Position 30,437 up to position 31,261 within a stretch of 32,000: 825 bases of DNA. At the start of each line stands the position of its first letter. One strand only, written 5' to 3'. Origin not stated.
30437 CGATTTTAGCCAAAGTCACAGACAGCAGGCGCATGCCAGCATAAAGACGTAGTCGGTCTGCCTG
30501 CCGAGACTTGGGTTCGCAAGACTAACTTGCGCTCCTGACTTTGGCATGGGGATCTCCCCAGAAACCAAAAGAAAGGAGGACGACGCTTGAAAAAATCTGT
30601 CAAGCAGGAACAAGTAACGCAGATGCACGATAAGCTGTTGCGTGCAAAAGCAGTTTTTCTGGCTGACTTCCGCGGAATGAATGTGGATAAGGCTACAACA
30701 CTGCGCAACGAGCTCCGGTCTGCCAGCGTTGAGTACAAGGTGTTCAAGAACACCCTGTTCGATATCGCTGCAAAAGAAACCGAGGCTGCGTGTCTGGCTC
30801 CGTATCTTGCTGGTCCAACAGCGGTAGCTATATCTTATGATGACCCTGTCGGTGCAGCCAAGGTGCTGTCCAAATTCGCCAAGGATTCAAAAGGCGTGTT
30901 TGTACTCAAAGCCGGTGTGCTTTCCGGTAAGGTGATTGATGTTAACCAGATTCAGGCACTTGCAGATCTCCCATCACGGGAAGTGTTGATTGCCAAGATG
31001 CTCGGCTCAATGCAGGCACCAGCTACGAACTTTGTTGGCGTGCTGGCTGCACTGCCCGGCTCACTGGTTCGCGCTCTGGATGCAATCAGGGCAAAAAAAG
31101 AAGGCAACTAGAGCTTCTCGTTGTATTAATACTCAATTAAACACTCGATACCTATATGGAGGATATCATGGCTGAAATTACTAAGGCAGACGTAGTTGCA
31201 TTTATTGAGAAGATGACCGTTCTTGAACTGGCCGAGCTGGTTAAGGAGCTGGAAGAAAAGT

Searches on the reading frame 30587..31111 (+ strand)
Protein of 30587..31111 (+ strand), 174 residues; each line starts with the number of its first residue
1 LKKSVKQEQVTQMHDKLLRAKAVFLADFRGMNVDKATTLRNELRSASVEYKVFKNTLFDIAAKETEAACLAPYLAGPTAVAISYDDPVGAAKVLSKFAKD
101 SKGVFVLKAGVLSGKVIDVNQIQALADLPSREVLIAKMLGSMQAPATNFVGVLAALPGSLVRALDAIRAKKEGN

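Call 41: search_protein_families(library=pfam, proteins=[window:30587-31111:+], max_evalue=0.001)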
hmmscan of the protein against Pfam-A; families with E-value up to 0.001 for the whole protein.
window:30587-31111:+ (174 aa): 1 family
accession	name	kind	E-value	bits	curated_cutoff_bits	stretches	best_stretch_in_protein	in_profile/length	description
PF00466.25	Ribosomal_L10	-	1e-28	99.8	22.8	1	1-99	1-100/100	Ribosomal protein L10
